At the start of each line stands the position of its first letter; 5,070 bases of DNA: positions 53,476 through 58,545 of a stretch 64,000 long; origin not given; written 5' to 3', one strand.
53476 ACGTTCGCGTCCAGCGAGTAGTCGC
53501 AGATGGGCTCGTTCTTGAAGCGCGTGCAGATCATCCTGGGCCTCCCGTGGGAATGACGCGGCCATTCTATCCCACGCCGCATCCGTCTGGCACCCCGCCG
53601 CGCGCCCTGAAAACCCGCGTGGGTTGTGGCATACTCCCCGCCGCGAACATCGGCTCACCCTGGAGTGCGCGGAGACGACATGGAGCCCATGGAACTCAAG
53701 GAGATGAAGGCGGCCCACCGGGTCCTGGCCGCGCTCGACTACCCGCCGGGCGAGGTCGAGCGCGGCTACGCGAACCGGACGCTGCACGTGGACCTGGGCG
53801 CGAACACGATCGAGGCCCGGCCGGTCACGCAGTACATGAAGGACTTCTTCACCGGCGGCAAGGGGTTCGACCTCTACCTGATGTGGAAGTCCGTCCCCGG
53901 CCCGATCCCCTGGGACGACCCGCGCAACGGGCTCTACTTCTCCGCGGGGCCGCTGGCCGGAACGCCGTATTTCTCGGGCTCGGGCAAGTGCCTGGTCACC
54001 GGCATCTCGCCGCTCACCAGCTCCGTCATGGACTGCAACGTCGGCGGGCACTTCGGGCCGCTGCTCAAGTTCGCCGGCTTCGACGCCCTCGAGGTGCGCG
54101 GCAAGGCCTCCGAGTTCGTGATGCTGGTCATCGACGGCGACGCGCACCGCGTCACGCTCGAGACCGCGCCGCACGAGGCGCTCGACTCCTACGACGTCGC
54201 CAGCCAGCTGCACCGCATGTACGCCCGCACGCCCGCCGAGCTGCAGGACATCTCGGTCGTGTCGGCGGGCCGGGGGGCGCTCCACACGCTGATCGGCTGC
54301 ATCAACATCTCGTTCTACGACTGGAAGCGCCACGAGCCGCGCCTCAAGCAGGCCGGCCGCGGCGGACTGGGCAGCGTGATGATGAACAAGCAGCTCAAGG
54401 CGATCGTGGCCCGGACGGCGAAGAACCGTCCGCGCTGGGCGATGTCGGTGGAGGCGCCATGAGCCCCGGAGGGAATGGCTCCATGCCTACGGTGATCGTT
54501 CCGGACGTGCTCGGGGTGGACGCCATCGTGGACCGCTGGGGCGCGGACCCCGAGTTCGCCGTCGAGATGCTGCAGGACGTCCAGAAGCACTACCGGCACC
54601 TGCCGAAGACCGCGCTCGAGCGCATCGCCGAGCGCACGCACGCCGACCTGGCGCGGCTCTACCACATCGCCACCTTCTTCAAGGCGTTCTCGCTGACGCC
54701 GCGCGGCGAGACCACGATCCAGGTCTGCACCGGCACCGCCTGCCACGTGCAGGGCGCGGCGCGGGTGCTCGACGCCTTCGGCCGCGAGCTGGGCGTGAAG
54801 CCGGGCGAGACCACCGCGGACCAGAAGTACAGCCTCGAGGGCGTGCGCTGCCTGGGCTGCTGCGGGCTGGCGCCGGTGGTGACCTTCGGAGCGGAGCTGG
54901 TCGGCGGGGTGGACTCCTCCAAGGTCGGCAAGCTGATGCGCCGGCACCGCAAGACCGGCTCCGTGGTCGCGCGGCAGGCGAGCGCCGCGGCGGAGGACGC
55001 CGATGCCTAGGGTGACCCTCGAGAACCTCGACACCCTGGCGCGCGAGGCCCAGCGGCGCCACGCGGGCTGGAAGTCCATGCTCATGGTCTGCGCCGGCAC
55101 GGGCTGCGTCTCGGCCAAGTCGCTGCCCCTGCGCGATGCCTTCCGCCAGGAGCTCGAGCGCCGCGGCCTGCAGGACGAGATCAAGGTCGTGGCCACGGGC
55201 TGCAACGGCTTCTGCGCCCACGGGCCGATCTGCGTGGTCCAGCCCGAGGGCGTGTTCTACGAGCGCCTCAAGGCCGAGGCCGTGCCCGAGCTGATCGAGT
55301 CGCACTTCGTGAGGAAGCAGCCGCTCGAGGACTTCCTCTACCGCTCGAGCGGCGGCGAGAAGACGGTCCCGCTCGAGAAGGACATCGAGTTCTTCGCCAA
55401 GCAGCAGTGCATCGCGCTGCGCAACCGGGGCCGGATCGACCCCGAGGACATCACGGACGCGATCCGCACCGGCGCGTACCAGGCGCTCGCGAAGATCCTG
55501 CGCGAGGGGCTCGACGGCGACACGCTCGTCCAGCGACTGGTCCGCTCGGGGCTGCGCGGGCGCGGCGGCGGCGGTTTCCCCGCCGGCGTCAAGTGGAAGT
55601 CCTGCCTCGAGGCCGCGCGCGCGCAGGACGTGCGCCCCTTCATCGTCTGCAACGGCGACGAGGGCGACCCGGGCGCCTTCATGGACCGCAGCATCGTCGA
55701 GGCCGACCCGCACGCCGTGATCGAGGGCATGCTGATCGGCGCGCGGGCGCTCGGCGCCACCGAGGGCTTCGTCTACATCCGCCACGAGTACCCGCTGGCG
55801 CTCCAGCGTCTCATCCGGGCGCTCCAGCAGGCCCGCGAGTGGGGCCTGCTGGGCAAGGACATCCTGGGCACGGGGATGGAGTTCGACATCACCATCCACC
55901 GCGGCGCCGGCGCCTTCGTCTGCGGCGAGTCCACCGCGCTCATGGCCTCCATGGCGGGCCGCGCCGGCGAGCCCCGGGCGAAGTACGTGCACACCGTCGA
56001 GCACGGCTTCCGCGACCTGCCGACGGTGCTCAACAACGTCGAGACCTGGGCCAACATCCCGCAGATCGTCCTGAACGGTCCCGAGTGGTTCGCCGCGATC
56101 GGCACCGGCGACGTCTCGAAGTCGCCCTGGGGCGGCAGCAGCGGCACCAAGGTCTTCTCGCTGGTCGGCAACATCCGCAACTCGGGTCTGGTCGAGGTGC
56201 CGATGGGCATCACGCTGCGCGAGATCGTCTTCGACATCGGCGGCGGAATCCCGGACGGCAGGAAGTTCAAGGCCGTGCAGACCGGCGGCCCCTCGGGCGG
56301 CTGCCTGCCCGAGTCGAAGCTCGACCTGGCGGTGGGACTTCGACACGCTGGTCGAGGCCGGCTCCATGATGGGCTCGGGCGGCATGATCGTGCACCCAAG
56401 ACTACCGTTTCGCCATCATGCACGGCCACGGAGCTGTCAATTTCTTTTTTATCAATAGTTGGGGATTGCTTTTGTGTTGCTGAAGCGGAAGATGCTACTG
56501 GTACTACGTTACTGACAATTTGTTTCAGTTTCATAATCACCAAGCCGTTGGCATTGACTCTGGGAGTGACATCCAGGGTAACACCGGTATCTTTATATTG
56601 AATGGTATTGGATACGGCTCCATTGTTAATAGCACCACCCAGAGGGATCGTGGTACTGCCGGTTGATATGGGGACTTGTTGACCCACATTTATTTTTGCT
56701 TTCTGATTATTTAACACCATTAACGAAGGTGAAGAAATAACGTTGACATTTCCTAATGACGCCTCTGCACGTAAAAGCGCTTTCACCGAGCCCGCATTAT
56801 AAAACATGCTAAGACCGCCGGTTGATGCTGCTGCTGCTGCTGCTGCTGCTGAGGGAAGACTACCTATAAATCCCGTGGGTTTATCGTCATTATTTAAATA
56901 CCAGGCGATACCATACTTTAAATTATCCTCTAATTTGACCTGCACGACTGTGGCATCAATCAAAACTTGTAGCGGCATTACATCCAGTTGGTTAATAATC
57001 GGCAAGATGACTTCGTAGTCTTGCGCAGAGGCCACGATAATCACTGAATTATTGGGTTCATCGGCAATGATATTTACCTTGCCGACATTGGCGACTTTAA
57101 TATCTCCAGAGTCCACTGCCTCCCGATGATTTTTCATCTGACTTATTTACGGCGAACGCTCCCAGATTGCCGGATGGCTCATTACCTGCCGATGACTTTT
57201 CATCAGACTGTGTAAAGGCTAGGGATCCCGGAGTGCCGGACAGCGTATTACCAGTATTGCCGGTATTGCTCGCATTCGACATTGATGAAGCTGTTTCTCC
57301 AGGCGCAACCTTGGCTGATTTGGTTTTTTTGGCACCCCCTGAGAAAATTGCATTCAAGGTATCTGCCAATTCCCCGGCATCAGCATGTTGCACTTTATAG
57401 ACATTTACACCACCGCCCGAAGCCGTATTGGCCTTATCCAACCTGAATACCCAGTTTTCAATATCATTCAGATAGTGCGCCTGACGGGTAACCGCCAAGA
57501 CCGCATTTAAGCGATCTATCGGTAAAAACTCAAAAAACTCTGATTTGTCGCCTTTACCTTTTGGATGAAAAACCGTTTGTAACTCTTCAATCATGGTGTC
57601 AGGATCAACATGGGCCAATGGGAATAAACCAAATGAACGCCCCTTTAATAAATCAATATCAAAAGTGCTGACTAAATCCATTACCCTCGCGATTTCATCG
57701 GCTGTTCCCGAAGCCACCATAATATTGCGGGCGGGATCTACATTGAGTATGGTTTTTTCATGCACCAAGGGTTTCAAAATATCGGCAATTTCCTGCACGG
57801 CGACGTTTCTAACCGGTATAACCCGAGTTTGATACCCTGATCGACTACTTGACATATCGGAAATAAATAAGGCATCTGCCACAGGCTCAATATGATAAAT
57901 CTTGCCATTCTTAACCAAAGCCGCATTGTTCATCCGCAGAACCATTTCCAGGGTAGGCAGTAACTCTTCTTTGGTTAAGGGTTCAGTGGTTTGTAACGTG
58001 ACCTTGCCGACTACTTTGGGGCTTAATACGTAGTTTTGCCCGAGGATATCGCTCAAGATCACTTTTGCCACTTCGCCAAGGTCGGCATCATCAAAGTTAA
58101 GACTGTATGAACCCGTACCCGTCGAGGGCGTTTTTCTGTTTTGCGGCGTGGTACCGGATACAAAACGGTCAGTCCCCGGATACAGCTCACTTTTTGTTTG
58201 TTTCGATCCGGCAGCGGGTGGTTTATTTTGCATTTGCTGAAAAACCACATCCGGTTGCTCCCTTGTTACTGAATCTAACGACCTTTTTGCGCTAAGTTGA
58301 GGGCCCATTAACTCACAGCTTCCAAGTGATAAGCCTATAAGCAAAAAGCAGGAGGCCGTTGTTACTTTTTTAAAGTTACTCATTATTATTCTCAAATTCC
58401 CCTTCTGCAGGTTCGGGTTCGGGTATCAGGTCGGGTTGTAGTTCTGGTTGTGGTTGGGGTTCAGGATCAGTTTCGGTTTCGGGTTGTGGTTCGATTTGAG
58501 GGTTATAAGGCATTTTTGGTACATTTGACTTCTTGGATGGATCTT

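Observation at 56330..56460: Composition break that truncates two convergent genes at the same nucleotide: probable chimeric join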

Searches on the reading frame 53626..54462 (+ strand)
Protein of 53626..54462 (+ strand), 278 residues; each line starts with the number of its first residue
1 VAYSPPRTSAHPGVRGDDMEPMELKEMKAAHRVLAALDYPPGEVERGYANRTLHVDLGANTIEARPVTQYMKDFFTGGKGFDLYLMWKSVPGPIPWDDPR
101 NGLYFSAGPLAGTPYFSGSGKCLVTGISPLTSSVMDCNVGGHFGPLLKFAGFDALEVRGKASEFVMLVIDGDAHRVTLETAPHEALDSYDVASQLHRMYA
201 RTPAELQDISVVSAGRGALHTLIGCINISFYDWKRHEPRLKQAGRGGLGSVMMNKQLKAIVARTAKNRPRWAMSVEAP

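Call 9: search_protein_families(library=pfam, proteins=[window:53626-54462:+])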
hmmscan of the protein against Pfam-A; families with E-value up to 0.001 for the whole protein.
window:53626-54462:+ (278 aa): 1 family
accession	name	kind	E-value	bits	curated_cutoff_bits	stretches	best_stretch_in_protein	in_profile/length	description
PF02730.20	AFOR_N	-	1e-46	159.6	29.8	1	51-263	2-197/199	Aldehyde ferredoxin oxidoreductase, N-terminal domain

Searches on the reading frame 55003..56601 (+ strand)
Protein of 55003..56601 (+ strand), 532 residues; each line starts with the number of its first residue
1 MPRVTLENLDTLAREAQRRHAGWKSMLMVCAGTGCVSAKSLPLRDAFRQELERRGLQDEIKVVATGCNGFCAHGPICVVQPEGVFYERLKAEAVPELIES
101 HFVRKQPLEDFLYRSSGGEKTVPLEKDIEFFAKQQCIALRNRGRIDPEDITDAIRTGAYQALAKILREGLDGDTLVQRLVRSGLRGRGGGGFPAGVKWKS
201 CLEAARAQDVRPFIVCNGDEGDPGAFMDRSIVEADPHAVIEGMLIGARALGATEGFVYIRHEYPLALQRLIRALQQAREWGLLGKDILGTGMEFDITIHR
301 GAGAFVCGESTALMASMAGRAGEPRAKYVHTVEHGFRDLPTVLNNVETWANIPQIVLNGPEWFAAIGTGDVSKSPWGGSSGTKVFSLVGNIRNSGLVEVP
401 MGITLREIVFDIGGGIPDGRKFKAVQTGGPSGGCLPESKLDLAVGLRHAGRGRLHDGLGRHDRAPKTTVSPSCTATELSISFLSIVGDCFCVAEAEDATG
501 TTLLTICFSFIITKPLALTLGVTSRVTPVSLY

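Call 10: find_encoding_contigs(protein=window:55003-56601:+, flank=10000, max_places=10)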
Protein window:55003-56601:+ (532 aa): no gene with exactly this product is on record in the collection.

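Call 33: list_cluster_members(proteins=[P0076, P0121, window:55003-56601:+, window:53680-54462:+, window:63543-63983:-, window:60807-61784:-])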
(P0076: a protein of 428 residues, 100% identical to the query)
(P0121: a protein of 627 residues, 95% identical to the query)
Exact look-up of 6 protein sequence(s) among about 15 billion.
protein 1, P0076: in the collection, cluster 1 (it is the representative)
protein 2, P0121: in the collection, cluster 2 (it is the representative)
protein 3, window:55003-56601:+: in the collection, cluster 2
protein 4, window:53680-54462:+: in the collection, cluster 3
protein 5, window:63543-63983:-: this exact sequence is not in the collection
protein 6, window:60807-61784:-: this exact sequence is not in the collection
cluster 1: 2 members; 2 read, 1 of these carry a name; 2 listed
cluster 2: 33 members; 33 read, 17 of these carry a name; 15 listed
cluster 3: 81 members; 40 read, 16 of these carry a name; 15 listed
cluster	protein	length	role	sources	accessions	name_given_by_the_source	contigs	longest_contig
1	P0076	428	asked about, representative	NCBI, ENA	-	-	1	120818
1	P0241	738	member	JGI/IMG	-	general secretion pathway protein D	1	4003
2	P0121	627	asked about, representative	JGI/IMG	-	NADH:ubiquinone oxidoreductase subunit F (NADH-binding)/(2Fe-2S) ...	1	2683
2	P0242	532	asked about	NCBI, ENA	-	-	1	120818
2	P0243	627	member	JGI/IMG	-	NADH:ubiquinone oxidoreductase subunit F (NADH-binding)/(2Fe-2S) ferredoxin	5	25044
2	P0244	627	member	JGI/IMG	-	NADH:ubiquinone oxidoreductase subunit F (NADH-binding)/(2Fe-2S) ferredoxin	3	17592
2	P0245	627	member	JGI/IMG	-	NADH:ubiquinone oxidoreductase subunit F (NADH-binding)/(2Fe-2S) ...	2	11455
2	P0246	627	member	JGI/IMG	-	NADH:ubiquinone oxidoreductase subunit F (NADH-binding)/(2Fe-2S) ferredoxin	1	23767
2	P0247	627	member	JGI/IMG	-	NADH:ubiquinone oxidoreductase subunit F (NADH-binding)/(2Fe-2S) ferredoxin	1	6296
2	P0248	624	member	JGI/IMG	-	NADH:ubiquinone oxidoreductase subunit F (NADH-binding)/(2Fe-2S) ferredoxin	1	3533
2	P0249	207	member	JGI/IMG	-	(2Fe-2S) ferredoxin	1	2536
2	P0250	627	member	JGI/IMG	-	NADH:ubiquinone oxidoreductase subunit F (NADH-binding)/(2Fe-2S) ...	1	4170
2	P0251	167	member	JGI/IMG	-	ferredoxin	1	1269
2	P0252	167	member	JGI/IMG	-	ferredoxin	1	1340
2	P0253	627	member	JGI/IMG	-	NADH:ubiquinone oxidoreductase subunit F (NADH-binding)/(2Fe-2S) ...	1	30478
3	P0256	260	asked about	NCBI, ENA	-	-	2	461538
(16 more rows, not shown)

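Call 34: find_encoding_contigs(protein=P0256, flank=10000, max_places=10)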
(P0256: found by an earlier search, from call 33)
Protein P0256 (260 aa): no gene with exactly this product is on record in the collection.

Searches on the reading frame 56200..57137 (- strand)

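Call 9: search_protein_families(library=pfam, proteins=[window:56200-57137:-])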
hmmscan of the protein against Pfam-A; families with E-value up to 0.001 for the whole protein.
window:56200-57137:- (312 aa): 2 families
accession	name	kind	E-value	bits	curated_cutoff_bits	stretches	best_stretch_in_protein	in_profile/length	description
PF00263.26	Secretin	-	2.3e-27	96.1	27.5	1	127-248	4-120/169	Bacterial type II and III secretion system protein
PF03958.22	Secretin_N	-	3.8e-06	27.5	28.2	1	16-57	28-69/69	Bacterial type II/III secretion system short domain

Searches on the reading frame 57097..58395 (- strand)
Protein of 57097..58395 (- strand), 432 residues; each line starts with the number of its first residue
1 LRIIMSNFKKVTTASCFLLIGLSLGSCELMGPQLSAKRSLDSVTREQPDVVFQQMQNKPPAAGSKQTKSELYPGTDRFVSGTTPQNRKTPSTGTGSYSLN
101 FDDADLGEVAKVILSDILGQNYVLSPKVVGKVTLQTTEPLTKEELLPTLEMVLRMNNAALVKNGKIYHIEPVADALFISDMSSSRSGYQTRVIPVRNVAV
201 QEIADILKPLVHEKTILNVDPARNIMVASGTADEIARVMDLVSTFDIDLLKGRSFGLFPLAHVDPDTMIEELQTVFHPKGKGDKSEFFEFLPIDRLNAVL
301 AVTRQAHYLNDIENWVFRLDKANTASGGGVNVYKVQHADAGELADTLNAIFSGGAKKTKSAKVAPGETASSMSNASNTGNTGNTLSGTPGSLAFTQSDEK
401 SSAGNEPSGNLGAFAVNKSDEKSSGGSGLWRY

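Call 9: search_protein_families(library=pfam, proteins=[window:57097-58395:-])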
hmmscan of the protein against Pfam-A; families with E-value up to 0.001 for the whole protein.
window:57097-58395:- (432 aa): 2 families
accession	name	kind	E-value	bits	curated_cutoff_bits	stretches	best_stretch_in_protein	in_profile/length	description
PF03958.22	Secretin_N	-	6.3e-22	78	28.2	1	190-247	1-65/69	Bacterial type II/III secretion system short domain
PF21305.2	type_II_gspD_N0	-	7.5e-16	58.2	27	1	99-169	1-71/71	GspD-like, N0 domain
